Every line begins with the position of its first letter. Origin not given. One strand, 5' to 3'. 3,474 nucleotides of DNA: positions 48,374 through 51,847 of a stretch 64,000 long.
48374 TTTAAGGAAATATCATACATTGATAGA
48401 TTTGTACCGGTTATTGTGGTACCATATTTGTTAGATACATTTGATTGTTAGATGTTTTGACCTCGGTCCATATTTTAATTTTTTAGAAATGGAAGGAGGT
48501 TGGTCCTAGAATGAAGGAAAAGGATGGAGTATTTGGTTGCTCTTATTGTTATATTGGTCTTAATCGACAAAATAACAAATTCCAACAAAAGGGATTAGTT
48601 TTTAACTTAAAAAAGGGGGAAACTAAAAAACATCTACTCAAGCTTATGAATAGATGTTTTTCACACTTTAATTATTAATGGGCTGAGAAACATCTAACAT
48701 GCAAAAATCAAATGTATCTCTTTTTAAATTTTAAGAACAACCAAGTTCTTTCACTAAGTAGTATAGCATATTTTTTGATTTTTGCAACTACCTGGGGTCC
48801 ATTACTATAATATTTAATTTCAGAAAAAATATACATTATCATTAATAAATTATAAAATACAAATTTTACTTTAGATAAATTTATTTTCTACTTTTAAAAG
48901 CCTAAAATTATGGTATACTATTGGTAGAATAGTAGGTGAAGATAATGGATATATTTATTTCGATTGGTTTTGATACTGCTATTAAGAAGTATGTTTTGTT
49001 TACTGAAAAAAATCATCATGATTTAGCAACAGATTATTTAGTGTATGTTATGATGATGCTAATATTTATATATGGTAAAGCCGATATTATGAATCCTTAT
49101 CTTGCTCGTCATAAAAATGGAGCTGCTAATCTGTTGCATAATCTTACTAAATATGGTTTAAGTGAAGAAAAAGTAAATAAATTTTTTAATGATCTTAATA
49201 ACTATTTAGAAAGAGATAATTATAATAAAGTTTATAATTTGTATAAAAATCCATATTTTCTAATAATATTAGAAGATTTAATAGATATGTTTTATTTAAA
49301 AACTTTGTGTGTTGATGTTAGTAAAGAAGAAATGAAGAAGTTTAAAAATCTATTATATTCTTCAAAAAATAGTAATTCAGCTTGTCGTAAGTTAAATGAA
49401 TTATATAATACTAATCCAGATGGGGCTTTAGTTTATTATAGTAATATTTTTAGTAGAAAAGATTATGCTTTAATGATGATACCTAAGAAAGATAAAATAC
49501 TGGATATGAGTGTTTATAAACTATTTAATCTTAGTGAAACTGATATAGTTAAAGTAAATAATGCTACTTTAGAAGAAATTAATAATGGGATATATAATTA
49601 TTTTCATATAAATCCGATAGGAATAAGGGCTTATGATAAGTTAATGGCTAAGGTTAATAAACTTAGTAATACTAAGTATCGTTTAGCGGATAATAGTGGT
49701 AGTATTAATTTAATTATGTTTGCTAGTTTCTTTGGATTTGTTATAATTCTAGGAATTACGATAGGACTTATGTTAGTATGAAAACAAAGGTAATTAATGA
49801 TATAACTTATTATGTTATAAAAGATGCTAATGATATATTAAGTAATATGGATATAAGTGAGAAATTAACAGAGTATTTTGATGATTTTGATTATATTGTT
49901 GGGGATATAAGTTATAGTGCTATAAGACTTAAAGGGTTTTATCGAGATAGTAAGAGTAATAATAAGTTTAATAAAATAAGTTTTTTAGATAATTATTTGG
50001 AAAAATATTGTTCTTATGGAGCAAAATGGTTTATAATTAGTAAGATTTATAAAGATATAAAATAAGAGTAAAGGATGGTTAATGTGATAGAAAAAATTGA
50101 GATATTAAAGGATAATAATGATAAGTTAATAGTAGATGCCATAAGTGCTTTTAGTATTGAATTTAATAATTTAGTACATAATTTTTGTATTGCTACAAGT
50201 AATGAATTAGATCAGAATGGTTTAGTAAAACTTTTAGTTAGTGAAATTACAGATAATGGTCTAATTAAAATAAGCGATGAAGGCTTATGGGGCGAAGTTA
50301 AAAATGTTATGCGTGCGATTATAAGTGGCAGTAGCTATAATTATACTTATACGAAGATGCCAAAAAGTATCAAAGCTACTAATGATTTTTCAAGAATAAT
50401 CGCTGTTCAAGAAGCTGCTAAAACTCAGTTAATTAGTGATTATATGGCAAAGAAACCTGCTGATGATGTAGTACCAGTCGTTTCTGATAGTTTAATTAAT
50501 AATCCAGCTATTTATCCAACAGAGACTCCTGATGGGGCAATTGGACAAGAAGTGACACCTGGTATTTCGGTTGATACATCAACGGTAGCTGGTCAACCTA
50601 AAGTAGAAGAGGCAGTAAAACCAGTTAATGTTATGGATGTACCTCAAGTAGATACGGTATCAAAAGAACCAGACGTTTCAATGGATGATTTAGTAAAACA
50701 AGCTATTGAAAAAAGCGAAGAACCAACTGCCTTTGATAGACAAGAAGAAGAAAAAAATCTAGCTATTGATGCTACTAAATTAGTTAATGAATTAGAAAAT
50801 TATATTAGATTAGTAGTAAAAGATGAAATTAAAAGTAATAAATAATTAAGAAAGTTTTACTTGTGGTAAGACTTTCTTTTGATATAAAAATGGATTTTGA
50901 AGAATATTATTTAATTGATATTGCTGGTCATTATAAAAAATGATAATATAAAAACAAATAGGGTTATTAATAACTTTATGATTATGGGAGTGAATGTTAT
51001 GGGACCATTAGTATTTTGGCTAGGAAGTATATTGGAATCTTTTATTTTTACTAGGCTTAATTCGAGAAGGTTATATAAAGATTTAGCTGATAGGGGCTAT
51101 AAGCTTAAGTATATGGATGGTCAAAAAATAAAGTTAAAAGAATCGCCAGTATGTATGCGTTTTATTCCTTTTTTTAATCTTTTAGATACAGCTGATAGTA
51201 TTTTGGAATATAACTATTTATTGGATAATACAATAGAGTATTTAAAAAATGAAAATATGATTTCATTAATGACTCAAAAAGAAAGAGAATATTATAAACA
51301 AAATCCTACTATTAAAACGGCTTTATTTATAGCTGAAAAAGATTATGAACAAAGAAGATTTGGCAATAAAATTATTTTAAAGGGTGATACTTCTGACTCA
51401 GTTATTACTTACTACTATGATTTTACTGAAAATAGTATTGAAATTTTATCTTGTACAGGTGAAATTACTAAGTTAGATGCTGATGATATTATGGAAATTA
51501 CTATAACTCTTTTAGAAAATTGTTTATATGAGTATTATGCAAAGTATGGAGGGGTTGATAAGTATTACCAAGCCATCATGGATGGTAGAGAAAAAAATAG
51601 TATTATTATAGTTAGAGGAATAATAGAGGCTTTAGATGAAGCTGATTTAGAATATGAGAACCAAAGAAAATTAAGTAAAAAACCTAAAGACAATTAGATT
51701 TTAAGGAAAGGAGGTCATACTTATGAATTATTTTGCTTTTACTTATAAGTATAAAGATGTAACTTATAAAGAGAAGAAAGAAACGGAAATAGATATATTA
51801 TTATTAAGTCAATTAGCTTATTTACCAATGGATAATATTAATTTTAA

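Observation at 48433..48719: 287-nt element whose ends form about 34 bp of stacked helices (with G-U pairs) precisely enclosing a 55-codon CxxC...CxxH ORF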

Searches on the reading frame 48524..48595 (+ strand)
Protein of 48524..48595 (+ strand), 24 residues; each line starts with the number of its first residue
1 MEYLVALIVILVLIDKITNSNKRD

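Call 34: search_protein_families(library=pfam, proteins=[window:48524-48595:+], max_evalue=10)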
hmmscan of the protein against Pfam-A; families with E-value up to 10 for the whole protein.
seq(24 aa): 0 families

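Call 35: search_protein_families(library=ncbifam, proteins=[window:48524-48595:+], max_evalue=10)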
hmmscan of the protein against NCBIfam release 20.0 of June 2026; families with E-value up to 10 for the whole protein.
seq(24 aa): 0 families

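Call 62: find_related_loci(query=A3, collection=viral_contigs, flank=2000)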
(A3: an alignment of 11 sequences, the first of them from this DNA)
Query A3 (24 aa) in viral_contigs; peptide patterns used: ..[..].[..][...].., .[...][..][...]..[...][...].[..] (x = any residue, [..] = any of these).
94 stretches matched a pattern, but none encodes a relative of the query by tblastn (E <= 1e-3).

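Call 63: search_solved_structures(query=A3, max_evalue=10)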
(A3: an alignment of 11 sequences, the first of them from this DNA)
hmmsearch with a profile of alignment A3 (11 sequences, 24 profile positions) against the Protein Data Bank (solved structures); distinct sequences matched with E-value up to 10: 4.
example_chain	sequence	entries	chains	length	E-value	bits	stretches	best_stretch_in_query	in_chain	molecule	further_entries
4v3p_SF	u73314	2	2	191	0.61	12.7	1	12-23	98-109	40S ribosomal protein S5 | 40S ribosomal protein S7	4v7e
9h3g_AD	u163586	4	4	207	1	12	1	12-23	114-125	Small ribosomal subunit protein uS7y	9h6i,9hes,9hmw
9sdq_BF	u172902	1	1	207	1.1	12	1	12-23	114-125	Small ribosomal subunit protein uS7z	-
7qep_S5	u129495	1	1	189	1.6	11.4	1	12-23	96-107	40S ribosomal protein S5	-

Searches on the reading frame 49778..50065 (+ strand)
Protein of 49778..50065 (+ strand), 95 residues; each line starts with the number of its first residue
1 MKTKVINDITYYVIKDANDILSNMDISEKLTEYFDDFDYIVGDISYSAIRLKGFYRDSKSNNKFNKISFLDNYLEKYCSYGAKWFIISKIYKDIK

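Call 10: search_protein_families(library=pfam, proteins=[window:49778-50065:+], max_evalue=1)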
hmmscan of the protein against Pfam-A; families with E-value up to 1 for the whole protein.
window:49778-50065:+ (95 aa): 2 families
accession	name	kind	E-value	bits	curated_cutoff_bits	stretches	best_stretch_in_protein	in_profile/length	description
PF06265.16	YutD-like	-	3.5e-21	75.5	25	1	6-87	2-84/85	Putative antitoxin YutD-like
PF24698.1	DUF7662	-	0.0019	18.4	26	1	26-62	11-47/72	Domain of unknown function (DUF7662)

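Call 11: search_protein_families(library=ncbifam, proteins=[window:49778-50065:+], max_evalue=1)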
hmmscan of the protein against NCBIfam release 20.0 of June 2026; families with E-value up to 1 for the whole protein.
window:49778-50065:+ (95 aa): 3 families
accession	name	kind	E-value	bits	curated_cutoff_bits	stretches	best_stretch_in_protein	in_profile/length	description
TIGR00050.1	rRNA_methyl_1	subfamily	0.0013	18.6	167.15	1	2-43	37-78/233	TrmJ/YjtD family RNA methyltransferase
NF005078.0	PRK06505.1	equivalog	0.03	13.4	446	1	15-67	64-116/271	enoyl-ACP reductase FabI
NF007752.0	PRK10433.1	equivalog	0.069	12.6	212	1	7-55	41-89/228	tRNA/rRNA methyltransferase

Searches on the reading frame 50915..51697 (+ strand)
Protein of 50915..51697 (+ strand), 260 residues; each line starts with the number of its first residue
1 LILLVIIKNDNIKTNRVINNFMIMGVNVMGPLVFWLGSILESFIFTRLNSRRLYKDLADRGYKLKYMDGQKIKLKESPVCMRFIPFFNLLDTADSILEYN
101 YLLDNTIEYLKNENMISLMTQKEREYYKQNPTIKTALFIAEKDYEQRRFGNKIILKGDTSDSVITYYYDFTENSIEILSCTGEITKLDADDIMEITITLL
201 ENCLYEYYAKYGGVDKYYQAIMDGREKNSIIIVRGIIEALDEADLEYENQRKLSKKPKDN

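Call 10: search_protein_families(library=pfam, proteins=[window:50915-51697:+], max_evalue=1)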
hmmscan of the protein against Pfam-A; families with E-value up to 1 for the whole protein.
window:50915-51697:+ (260 aa): 1 family
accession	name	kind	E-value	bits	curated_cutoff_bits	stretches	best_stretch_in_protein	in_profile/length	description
PF18419.6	ATP-grasp_6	-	0.22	11.6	25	0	87-117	21-49/54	ATP-grasp-like domain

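Call 11: search_protein_families(library=ncbifam, proteins=[window:50915-51697:+], max_evalue=1)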
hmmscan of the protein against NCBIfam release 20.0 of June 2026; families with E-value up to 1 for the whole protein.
window:50915-51697:+ (260 aa): 0 families
